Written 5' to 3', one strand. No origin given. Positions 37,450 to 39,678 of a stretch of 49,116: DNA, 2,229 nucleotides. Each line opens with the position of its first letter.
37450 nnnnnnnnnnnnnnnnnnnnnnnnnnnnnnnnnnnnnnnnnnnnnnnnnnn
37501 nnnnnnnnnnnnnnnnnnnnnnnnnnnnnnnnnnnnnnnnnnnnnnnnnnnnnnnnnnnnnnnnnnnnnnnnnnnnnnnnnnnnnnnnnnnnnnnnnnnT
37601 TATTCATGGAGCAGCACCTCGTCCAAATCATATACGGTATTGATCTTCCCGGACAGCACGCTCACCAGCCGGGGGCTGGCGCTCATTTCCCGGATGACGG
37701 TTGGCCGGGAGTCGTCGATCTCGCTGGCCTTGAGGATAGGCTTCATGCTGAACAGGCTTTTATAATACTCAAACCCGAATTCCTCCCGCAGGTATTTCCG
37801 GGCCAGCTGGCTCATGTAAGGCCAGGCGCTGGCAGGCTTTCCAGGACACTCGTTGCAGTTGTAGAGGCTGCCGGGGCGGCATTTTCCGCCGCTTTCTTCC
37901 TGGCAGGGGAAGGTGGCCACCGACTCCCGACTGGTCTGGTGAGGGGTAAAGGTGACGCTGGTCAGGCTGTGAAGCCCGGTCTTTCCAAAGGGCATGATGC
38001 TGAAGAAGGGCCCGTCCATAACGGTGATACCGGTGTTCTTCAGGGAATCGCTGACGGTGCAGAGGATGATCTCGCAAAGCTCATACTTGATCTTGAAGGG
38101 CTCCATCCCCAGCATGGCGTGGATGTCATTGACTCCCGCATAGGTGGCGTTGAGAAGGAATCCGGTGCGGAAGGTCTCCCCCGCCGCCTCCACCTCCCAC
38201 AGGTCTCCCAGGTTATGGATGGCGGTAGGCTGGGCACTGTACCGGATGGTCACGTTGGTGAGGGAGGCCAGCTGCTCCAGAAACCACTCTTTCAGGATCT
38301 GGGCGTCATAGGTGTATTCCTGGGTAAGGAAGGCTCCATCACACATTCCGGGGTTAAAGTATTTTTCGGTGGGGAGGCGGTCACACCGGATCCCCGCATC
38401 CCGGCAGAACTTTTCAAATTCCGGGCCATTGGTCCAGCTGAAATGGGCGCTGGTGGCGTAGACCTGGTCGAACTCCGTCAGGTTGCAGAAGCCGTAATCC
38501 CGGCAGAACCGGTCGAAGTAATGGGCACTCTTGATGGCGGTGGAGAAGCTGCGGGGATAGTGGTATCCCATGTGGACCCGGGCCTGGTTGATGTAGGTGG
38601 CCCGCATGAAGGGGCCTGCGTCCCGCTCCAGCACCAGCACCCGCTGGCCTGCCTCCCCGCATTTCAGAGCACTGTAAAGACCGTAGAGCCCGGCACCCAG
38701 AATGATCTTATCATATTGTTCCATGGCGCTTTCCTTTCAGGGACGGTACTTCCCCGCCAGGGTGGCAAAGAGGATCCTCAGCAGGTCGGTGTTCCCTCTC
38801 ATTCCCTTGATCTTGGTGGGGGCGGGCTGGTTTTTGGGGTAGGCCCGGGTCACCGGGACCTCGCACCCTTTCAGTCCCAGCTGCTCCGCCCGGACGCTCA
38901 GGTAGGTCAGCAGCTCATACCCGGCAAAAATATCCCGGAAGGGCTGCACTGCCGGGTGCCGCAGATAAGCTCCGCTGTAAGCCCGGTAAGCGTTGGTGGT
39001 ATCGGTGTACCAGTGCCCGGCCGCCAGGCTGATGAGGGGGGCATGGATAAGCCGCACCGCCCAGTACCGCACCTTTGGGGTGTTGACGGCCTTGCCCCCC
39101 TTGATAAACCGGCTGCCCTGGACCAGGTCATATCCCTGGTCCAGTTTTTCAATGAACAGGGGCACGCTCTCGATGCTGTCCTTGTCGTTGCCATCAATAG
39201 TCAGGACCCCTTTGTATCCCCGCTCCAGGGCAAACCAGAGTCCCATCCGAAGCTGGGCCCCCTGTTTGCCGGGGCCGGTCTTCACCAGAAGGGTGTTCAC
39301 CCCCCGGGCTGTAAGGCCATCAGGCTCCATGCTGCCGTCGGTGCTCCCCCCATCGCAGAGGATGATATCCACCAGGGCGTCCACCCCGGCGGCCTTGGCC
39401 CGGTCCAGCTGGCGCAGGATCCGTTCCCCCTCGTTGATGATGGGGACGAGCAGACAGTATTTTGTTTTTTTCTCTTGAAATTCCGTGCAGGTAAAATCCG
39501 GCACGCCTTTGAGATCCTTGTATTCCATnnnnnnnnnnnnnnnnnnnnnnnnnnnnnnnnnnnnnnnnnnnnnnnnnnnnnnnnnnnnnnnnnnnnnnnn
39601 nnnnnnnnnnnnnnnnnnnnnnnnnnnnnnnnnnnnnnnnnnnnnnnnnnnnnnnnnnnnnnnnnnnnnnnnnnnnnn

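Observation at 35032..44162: Seven-gene, translationally coupled cassette: candidate polyprenyl-phosphate-sugar modification and extracytoplasmic glycosylation system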

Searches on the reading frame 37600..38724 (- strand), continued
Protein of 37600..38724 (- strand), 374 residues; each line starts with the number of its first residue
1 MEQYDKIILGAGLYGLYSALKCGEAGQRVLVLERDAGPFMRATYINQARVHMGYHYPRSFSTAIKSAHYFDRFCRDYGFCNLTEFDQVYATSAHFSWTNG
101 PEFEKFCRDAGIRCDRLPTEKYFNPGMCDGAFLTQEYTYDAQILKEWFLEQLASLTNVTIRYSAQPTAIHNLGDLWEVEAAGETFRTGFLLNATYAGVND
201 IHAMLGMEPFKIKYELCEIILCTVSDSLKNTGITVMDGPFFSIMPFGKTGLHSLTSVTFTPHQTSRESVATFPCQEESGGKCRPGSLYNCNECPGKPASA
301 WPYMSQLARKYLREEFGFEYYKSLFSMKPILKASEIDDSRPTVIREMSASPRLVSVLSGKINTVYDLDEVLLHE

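Call 87: get_annotated_region(hit=H4, flank=6000)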
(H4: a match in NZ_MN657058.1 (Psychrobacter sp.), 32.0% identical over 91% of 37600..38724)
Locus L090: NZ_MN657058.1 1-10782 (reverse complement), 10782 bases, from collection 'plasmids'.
description: Psychrobacter sp. strain ANT_P22 plasmid pA22P4, complete sequence
organism: Psychrobacter sp. (NCBI taxid 56811)
taxonomy: Bacteria; Pseudomonadota; Gammaproteobacteria; Moraxellales; Moraxellaceae; Psychrobacter; Psychrobacter sp.
host: -; source: -; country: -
typing (MOB-suite, as given by PLSDB): non-mobilizable
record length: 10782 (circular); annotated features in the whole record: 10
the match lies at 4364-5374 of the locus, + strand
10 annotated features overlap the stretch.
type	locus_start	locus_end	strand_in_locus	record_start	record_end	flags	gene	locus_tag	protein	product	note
CDS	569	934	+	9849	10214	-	mobC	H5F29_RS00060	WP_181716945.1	plasmid mobilization relaxosome protein MobC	-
CDS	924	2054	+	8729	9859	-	-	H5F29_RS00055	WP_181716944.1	relaxase/mobilization nuclease domain-containing protein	-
CDS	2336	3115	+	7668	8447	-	-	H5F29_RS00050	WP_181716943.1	NAD(P)-dependent oxidoreductase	-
CDS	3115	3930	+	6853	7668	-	-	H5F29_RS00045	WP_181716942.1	TIM barrel protein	-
CDS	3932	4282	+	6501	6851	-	-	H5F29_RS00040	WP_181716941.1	SMR family transporter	-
CDS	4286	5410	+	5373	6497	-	-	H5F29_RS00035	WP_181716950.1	FAD-dependent oxidoreductase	-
CDS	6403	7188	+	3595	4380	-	-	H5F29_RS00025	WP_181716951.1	glycosyltransferase family 2 protein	-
CDS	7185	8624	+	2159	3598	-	-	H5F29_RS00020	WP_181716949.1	hypothetical protein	-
CDS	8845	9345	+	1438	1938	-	-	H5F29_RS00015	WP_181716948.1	plasmid replication DNA-binding protein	-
CDS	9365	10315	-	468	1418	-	repM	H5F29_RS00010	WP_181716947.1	replication initiation protein RepM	GO:0006270 - DNA replication initiation [Evidence IEA]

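Call 88: get_annotated_region(hit=H2, flank=8000)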
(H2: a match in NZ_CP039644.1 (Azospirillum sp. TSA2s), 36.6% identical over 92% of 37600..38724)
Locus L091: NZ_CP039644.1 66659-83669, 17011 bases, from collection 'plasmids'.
description: Azospirillum sp. TSA2s plasmid p2, complete sequence
organism: Azospirillum sp. TSA2s (NCBI taxid 709810)
taxonomy: Bacteria; Pseudomonadota; Alphaproteobacteria; Rhodospirillales; Azospirillaceae; Azospirillum; Azospirillum sp. TSA2s
host: -; source: Soil,rice paddy soil; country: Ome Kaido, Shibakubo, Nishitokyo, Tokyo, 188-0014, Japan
typing (MOB-suite, as given by PLSDB): mobilizable; replicon rep_cluster_1806; relaxase MOBP
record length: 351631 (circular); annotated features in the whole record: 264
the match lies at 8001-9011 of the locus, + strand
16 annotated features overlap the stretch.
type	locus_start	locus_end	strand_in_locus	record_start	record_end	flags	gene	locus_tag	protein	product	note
CDS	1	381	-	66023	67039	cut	-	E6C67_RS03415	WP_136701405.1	GDP-mannose 4,6-dehydratase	-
CDS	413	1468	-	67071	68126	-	gmd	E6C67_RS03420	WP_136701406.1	GDP-mannose 4,6-dehydratase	GO:0000271 - polysaccharide biosynthetic process [Evidence IEA]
CDS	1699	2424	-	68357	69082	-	-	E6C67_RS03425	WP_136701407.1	methyltransferase domain-containing protein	-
CDS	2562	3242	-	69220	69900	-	-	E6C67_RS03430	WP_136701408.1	class I SAM-dependent methyltransferase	-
CDS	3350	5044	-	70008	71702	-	-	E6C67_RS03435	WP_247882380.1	ABC transporter ATP-binding protein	-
CDS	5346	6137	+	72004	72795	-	-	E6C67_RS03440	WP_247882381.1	hypothetical protein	-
CDS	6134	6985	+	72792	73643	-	-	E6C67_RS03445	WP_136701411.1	TIM barrel protein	-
CDS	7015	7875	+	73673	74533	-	-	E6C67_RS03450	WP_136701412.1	glycosyltransferase family 2 protein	-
CDS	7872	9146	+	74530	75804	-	-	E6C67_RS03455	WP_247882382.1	FAD-dependent oxidoreductase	-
CDS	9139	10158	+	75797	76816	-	-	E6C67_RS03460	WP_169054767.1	glycosyltransferase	-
CDS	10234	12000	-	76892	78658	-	-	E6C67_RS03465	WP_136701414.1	glycosyltransferase family 9 protein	-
CDS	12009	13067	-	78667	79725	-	-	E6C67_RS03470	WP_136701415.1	glycosyltransferase 61 family protein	-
CDS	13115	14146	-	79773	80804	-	-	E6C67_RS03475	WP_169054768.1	glycosyltransferase family 2 protein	-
CDS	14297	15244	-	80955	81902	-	-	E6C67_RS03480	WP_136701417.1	lysylphosphatidylglycerol synthase transmembrane domain-containing protein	-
CDS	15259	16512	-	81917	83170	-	-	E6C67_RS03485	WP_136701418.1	tetratricopeptide repeat protein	-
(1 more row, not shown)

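Call 92: get_annotated_region(hit=H7, flank=9000)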
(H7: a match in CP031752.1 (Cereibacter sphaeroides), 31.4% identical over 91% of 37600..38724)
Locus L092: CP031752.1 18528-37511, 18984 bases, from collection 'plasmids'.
description: Cereibacter sphaeroides strain EBL0706 plasmid p.A, complete sequence
organism: Cereibacter sphaeroides (NCBI taxid 1063)
taxonomy: Bacteria; Pseudomonadota; Alphaproteobacteria; Rhodobacterales; Paracoccaceae; Cereibacter; Cereibacter sphaeroides
host: -; source: cell culture; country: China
typing (MOB-suite, as given by PLSDB): non-mobilizable; replicon rep_cluster_252
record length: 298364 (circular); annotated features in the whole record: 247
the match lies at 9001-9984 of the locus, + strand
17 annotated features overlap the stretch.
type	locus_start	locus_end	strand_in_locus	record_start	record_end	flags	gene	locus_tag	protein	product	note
CDS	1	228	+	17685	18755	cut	-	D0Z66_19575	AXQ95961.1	FUSC family protein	-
CDS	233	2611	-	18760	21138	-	-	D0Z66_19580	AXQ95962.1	mechanosensitive ion channel protein MscS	-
CDS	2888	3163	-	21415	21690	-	-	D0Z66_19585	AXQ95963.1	hypothetical protein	-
CDS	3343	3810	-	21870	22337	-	-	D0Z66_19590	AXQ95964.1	dUTP diphosphatase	-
CDS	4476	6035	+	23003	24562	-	-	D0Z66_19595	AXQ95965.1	hypothetical protein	-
CDS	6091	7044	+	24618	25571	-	-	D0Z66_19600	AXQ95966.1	hypothetical protein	-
CDS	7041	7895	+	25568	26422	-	-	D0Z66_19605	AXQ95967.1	sugar phosphate isomerase/epimerase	-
CDS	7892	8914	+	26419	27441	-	-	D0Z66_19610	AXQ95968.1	hypothetical protein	-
CDS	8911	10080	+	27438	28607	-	-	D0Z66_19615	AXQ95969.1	FAD-binding oxidoreductase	-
CDS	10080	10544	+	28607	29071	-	-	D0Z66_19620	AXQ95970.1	GtrA family protein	-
CDS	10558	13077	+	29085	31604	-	-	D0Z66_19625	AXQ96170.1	glycosyltransferase family 2 protein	-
CDS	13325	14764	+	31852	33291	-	-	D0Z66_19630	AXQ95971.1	hypothetical protein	-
CDS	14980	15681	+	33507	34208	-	-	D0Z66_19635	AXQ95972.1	hypothetical protein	-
CDS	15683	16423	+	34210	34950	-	-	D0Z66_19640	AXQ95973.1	hypothetical protein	-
CDS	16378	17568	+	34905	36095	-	-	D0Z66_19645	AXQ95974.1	serine protease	-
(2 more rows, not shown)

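Call 93: get_annotated_region(hit=H6, flank=9000)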
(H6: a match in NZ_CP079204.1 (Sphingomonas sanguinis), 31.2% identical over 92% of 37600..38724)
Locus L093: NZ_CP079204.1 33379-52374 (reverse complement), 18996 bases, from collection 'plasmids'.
description: Sphingomonas sanguinis strain NP2-R2 plasmid pNP2-R2, complete sequence
organism: Sphingomonas sanguinis (NCBI taxid 33051)
taxonomy: Bacteria; Pseudomonadota; Alphaproteobacteria; Sphingomonadales; Sphingomonadaceae; Sphingomonas; Sphingomonas sanguinis
host: -; source: cell culture,morning glory; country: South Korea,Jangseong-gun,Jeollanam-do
typing (MOB-suite, as given by PLSDB): mobilizable; replicon rep_cluster_545,rep_cluster_596; relaxase MOBP
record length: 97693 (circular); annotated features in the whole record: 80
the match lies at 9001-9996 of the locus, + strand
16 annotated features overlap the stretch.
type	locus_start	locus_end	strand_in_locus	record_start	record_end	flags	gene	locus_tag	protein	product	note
CDS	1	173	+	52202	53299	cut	-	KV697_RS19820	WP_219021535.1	glycosyltransferase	-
CDS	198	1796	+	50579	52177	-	-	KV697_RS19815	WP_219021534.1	right-handed parallel beta-helix repeat-containing protein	-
CDS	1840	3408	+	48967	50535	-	-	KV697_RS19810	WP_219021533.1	hypothetical protein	-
CDS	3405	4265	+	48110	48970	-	-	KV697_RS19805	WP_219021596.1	glycosyltransferase family 2 protein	-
CDS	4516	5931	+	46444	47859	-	-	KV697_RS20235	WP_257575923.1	sugar transferase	-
CDS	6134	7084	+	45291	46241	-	-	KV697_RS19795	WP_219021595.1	hypothetical protein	-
CDS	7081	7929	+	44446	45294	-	-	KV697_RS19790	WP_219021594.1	sugar phosphate isomerase/epimerase family protein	-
CDS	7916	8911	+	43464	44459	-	-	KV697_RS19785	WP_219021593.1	hypothetical protein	-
CDS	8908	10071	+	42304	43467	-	-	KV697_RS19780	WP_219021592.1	FAD-dependent oxidoreductase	-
CDS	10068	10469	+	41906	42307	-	-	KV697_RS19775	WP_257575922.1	GtrA family protein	-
CDS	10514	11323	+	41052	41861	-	-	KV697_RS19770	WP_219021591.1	glycosyltransferase family 2 protein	-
CDS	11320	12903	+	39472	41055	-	-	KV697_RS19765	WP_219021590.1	hypothetical protein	-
CDS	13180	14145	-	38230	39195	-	-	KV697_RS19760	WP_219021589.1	class I SAM-dependent methyltransferase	-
CDS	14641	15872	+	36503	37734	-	-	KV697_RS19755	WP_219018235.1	IS3 family transposase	-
CDS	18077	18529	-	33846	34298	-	-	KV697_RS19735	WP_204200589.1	DUF190 domain-containing protein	-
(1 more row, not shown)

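Call 98: find_related_loci(query=A3, collection=viral_contigs, flank=8000)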
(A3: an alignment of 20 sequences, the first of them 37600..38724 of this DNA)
Query A3 (374 aa) in viral_contigs; peptide patterns used: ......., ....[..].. (x = any residue, [..] = any of these).
63 stretches matched a pattern; 2 encode a relative of the query (tblastn E <= 1e-3); 2 distinct loci.
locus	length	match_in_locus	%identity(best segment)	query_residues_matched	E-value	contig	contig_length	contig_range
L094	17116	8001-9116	47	2-371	8e-116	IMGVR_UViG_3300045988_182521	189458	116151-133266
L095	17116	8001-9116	47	2-371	1e-115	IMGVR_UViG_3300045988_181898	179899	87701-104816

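Call 102: search_solved_structures(query=L094:9130-10077:+, max_evalue=1)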
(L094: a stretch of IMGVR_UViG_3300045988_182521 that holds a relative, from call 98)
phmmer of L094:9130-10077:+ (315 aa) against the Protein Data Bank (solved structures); distinct sequences matched with E-value up to 1: 146 (the best 60 are shown).
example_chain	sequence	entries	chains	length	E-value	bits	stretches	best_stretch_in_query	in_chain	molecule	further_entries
8hw0_A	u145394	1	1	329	2.5e-52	181.2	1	1-300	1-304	NADPH-dependent aldo/keto reductase AKR6D1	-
6ovq_A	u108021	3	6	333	8.6e-42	146.6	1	1-226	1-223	Putative Side chain reductase | MtmW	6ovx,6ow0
7wf3_C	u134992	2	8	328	5e-40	140.8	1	5-296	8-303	Voltage-gated potassium channel subunit beta-2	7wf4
3eb3_A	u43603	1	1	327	6e-40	140.5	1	5-296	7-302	Voltage-gated potassium channel subunit beta-2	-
1zsx_A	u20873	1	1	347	6e-40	140.5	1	5-296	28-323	Voltage-gated potassium channel beta-2 subunit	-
7ej1_A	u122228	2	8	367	7.3e-40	140.3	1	5-296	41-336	Voltage-gated potassium channel subunit beta-2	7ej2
1qrq_A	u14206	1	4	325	9.4e-40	139.9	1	5-296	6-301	PROTEIN (KV BETA2 PROTEIN)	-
6ci1_A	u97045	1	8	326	9.5e-40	139.9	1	5-296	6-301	Voltage-gated potassium channel subunit beta-2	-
3eau_A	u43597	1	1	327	9.5e-40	139.9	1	5-296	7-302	Voltage-gated potassium channel subunit beta-2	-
1exb_A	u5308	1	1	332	1e-39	139.8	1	5-296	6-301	KV BETA2 PROTEIN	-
2a79_A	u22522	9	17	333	1e-39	139.8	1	5-296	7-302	Voltage-gated potassium channel beta-2 subunit | Voltage-gated potassium channel subunit beta-2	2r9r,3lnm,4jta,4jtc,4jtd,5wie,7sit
6ebk_A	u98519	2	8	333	1e-39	139.8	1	5-296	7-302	Voltage-gated potassium channel subunit beta-2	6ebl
3lut_A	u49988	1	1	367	1.4e-39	139.3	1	5-296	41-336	Voltage-gated potassium channel subunit beta-2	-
3eb4_A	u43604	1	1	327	9e-39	136.7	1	5-296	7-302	Voltage-gated potassium channel subunit beta-2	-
3n6q_A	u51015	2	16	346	3.1e-38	134.9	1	5-301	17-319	YghZ aldo-keto reductase | ALDO-KETO REDUCTASE AKR14A1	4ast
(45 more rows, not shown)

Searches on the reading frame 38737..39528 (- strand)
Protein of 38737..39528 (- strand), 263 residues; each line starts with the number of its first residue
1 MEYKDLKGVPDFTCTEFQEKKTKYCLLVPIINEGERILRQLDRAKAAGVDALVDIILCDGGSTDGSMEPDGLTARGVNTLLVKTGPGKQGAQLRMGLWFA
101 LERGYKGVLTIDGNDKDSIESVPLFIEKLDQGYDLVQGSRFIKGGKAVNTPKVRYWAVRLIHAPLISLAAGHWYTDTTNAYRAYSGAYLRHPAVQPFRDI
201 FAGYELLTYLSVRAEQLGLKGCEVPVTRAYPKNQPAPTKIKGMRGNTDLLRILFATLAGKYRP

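Call 5: search_protein_families(library=pfam, proteins=[window:38737-39528:-], max_evalue=0.01)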
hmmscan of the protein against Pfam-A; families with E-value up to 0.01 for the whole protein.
window:38737-39528:- (263 aa): 1 family
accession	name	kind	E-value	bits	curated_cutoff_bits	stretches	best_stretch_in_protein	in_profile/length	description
PF00535.33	Glycos_transf_2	-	7.9e-05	23.1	23.3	1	26-154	2-129/168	Glycosyl transferase family 2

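Call 6: search_protein_families(library=ncbifam, proteins=[window:38737-39528:-], max_evalue=0.01)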
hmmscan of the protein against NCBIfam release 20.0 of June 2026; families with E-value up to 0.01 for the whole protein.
window:38737-39528:- (263 aa): 5 families
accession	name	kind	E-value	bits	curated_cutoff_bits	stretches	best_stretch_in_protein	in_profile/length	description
TIGR04182.1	glyco_TIGR04182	equivalog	6.7e-11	42.1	325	1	24-254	2-215/293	S-layer glycoprotein N-glycosyltransferase AglJ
NF041391.1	DPhHxTase_Halo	equivalog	1.8e-08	33.6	375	1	49-186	21-147/213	dolichyl-phosphate hexose transferase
NF007986.1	PRK10714.1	equivalog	1.3e-06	27.6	529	1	22-229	6-201/316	undecaprenyl-phosphate 4-deoxy-4-formamido-L-arabinose transferase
TIGR04283.1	glyco_like_mftF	equivalog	6.5e-05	22.6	182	1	27-96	4-67/221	TIGR04283 family arsenosugar biosynthesis glycosyltransferase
NF047588.1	GlcsyltransPgfSStrep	equivalog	0.0074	15.5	500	1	25-150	4-131/308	glycosyltransferase PgfS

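Call 42: search_solved_structures(query=window:38737-39528:-, max_evalue=1)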
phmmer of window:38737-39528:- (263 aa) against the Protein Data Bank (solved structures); distinct sequences matched with E-value up to 1: 4.
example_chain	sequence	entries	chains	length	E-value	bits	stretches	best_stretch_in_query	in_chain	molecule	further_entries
5mlz_A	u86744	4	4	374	9.2e-05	25.2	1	21-154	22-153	Dolichol monophosphate mannose synthase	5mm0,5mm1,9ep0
9hwj_A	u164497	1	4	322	0.0015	21.3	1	23-138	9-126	Undecaprenyl-phosphate 4-deoxy-4-formamido-L-arabinose transferase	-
9bhc_C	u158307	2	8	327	0.0047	19.6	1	23-138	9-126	Undecaprenyl-phosphate 4-deoxy-4-formamido-L-arabinose transferase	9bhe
8vxh_A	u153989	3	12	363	0.0056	19.4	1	23-138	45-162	Undecaprenyl-phosphate 4-deoxy-4-formamido-L-arabinose transferase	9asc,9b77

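Call 53: search_solved_structures(query=window:38737-39528:-, max_evalue=0.002, show_alignments=2)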
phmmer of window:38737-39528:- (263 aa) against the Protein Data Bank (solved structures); distinct sequences matched with E-value up to 0.002: 2.
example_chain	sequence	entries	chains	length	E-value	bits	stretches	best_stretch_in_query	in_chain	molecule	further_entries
5mlz_A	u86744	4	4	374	9.2e-05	25.2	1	21-154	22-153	Dolichol monophosphate mannose synthase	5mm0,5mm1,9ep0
9hwj_A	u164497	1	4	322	0.0015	21.3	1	23-138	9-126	Undecaprenyl-phosphate 4-deoxy-4-formamido-L-arabinose transferase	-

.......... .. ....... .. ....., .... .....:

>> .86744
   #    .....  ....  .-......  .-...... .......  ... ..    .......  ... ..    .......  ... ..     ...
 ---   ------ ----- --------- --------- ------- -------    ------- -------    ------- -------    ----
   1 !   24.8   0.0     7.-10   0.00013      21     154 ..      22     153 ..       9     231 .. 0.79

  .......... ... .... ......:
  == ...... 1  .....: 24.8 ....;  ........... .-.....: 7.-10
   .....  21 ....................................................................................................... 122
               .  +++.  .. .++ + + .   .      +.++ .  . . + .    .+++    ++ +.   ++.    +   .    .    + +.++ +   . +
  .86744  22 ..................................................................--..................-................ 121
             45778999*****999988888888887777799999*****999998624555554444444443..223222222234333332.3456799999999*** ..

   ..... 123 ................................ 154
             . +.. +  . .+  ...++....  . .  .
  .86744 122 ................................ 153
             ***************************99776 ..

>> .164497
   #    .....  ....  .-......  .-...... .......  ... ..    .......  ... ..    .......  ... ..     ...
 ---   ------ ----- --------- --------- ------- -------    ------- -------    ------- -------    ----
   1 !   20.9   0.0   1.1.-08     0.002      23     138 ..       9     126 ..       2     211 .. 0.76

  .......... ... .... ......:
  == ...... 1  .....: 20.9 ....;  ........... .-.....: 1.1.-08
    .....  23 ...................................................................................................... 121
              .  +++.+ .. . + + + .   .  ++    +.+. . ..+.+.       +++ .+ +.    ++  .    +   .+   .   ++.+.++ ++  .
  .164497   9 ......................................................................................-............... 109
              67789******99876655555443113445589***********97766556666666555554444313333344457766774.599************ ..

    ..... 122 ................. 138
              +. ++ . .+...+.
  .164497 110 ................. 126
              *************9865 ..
